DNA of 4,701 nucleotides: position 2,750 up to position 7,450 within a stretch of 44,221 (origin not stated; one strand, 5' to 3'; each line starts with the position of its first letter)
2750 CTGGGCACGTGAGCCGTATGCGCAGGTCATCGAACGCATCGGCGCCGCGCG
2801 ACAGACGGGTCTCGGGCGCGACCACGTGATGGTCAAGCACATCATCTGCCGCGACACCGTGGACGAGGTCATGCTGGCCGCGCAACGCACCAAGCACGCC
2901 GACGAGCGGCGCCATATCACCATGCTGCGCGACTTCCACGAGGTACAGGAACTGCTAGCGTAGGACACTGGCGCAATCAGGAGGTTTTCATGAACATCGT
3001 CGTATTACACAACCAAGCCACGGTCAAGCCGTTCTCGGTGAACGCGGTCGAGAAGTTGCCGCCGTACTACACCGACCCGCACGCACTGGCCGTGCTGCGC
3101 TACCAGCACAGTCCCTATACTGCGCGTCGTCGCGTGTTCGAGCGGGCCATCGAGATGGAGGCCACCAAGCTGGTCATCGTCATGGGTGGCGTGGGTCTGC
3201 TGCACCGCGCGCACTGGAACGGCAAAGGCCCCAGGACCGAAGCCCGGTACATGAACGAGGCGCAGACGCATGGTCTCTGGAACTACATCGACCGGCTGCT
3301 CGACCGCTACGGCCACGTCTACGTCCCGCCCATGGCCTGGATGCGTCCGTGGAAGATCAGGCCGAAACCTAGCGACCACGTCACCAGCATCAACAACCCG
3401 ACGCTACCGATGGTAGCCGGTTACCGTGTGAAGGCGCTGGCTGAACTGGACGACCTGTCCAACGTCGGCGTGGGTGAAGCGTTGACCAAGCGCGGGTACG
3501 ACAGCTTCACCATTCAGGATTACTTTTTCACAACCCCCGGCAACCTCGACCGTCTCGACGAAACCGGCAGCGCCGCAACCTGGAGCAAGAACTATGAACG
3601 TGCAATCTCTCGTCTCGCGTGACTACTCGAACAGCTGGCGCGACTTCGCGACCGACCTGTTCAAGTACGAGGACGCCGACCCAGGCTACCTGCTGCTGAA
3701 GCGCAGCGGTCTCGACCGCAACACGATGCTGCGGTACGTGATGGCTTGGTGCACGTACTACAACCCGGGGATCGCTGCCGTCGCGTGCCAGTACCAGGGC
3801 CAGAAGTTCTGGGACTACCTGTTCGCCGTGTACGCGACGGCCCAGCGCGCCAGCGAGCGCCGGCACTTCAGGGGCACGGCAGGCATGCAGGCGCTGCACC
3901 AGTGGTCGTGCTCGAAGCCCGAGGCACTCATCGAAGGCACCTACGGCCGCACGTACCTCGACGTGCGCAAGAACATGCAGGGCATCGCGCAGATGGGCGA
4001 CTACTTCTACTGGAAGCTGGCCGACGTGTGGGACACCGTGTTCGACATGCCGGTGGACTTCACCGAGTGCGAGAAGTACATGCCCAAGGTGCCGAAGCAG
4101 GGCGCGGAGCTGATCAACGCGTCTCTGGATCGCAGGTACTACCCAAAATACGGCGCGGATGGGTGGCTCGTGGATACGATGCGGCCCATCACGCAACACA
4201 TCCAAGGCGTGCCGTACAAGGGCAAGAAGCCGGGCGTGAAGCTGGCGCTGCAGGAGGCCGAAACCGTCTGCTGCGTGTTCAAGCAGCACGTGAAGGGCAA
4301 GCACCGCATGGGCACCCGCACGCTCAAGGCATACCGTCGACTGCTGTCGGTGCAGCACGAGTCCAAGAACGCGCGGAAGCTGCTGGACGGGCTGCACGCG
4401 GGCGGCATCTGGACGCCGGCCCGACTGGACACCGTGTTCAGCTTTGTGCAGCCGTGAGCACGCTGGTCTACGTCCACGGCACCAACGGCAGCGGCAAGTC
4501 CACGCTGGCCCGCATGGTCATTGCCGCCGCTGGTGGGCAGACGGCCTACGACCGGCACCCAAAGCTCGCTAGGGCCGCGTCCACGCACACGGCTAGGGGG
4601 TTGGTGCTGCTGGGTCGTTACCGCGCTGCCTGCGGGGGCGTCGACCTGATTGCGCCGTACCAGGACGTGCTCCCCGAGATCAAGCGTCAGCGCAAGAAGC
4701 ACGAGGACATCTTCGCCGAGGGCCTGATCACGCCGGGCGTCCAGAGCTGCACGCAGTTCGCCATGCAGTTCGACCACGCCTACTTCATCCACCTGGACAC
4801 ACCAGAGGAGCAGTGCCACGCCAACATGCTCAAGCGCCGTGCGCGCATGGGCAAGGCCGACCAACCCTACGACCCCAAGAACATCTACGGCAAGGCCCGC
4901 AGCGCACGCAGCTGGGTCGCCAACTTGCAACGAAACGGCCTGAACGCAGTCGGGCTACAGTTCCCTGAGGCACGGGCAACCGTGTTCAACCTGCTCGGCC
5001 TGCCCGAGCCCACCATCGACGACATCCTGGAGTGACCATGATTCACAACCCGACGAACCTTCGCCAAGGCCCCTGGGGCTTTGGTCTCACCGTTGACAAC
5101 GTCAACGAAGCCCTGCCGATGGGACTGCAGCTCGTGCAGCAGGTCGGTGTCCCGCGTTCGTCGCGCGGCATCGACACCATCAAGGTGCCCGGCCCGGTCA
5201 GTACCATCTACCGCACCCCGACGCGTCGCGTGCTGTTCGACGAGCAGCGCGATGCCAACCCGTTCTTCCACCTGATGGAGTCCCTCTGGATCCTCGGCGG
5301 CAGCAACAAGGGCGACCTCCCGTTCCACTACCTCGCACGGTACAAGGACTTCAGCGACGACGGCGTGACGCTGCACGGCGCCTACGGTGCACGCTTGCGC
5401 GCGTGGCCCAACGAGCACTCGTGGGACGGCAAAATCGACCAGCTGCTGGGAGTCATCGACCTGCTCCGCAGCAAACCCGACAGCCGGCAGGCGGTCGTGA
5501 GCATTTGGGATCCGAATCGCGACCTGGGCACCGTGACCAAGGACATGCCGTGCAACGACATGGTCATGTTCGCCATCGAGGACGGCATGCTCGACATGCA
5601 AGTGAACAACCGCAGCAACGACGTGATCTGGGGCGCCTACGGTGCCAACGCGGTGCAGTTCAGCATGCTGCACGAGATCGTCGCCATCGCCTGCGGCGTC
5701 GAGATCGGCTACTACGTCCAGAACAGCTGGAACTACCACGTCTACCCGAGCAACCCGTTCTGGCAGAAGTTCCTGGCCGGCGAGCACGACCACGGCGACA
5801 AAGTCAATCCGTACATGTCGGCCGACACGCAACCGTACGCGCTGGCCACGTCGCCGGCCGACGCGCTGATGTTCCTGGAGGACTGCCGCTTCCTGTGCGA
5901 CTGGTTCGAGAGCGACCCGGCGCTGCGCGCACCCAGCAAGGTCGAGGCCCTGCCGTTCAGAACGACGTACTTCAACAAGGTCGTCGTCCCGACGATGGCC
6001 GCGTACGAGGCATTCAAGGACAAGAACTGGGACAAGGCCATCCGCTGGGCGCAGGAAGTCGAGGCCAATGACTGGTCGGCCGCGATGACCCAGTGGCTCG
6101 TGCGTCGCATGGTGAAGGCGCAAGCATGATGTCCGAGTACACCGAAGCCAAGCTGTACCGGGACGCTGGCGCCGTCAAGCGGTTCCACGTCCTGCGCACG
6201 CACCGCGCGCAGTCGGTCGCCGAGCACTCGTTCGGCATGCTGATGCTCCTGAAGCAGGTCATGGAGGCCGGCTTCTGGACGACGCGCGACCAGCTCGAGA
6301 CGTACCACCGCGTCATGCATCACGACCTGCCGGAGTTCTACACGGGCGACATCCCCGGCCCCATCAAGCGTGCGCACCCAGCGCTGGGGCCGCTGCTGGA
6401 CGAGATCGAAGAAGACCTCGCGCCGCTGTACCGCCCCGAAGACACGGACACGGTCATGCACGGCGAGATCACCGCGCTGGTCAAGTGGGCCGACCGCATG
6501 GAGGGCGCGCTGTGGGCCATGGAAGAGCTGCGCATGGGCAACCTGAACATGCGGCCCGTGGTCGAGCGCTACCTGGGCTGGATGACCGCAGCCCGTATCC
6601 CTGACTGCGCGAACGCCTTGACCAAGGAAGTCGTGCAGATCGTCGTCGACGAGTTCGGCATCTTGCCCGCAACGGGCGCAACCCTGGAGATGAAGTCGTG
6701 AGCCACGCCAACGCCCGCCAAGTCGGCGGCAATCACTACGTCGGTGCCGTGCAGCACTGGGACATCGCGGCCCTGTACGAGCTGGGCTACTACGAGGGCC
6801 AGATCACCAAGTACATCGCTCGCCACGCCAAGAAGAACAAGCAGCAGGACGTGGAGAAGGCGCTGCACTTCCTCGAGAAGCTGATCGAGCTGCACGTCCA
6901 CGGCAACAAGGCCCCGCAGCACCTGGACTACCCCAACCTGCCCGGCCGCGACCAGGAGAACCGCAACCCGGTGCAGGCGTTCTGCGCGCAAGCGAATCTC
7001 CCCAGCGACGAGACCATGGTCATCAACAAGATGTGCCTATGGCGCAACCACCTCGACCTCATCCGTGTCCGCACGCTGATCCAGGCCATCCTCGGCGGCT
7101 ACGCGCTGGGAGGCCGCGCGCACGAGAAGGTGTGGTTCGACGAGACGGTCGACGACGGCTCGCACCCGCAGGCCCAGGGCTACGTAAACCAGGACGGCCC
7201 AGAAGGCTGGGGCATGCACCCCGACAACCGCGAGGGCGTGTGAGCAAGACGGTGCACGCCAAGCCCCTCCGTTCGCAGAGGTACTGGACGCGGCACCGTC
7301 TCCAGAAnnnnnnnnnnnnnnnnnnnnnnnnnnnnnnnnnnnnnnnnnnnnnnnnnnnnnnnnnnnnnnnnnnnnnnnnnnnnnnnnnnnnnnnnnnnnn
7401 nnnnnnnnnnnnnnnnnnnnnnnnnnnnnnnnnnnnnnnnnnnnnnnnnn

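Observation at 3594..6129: Compact candidate thymidine-hypermodification core in a small siphovirus (aGPT-Pplase-like + P-loop kinase + ThyA-fold enzyme)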

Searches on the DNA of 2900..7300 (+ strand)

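Call 5: search_dna_similar(query=window:2900-7300:+, collection=phages, mode=near, max_rows=20)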
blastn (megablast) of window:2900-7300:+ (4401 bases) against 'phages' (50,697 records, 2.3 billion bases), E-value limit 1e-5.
Records with a match: 15; places in all: 15; records where one place covers at least 80% of the query: 0.
Best place of each record, by identity: 80-90% 13; 60-80% 2.
By first word of the organism name: Pseudomonas 11; Rhizobium 2; Caudoviricetes 1; Bacteriophage 1.
By host as written in the record: Pseudomonas aeruginosa 9; - 2; Pseudomonas aeruginosa PA14 1; Rhizobium phaseoli INC1-2 1; Rhizobium etli 343 1; Pseudomonas aeruginosa PAO-1 1.
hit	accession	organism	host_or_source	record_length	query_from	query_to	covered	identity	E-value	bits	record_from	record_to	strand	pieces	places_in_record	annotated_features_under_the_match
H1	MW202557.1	Caudoviricetes sp.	Manatee Spring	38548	2555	2873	7%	75.3%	6e-32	147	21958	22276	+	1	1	pyrimidine hmase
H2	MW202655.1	Bacteriophage sp.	Manatee Spring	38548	2555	2873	7%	75.3%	6e-32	147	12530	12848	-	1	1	pyrimidine hmase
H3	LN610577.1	Pseudomonas phage vB_PaeS_PAO1_Ab18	Pseudomonas aeruginosa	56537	2346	2408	1%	86.2%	4e-8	68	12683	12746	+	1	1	ORF14: putative thymidylate synthase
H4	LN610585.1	Pseudomonas phage vB_PaeS_PAO1_Ab20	Pseudomonas aeruginosa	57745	2346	2408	1%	86.2%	4e-8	68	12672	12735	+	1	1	record has no annotation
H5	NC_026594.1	Pseudomonas phage vB_PaeS_PAO1_Ab18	Pseudomonas aeruginosa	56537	2346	2408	1%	86.2%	4e-8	68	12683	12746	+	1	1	ORF14: thymidylate synthase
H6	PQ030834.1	Pseudomonas phage phiW8-1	Pseudomonas aeruginosa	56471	2346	2408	1%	86.2%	4e-8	68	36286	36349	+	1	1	record has no annotation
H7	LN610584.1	Pseudomonas phage vB_PaeS_PAO1_Ab19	Pseudomonas aeruginosa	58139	2349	2408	1%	86.9%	4e-8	68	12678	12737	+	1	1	record has no annotation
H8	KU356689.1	Pseudomonas phage ZC01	Pseudomonas aeruginosa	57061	2349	2408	1%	86.9%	4e-8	68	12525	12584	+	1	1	deoxyuridylate hydroxymethyltransferase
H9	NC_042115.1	Pseudomonas phage vB_PaeS_PAO1_Ab19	Pseudomonas aeruginosa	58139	2349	2408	1%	86.9%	4e-8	68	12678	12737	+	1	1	thymidylate synthase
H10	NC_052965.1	Pseudomonas phage ZC01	Pseudomonas aeruginosa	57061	2349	2408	1%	86.9%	4e-8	68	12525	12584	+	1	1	thymidylate synthase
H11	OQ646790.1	Pseudomonas phage PA_LZ03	Pseudomonas aeruginosa PA14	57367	2349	2408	1%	86.9%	4e-8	68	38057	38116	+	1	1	putative thymidylate synthase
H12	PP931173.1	Pseudomonas phage PAKlein3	Pseudomonas aeruginosa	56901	2349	2408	1%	86.9%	4e-8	68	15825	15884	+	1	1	thymidylate synthase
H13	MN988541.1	Rhizobium phage RHph_I65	Rhizobium phaseoli INC1-2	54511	2708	2762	1%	87.3%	6e-7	64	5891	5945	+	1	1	thymidylate synthase protein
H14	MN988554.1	Rhizobium phage RHph_I72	Rhizobium etli 343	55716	2708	2762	1%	87.3%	6e-7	64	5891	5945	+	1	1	thymidylate synthase protein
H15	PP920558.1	Pseudomonas phage Lucjan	Pseudomonas aeruginosa PAO-1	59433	2356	2408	1%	88.9%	2e-7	66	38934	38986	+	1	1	thymidylate synthase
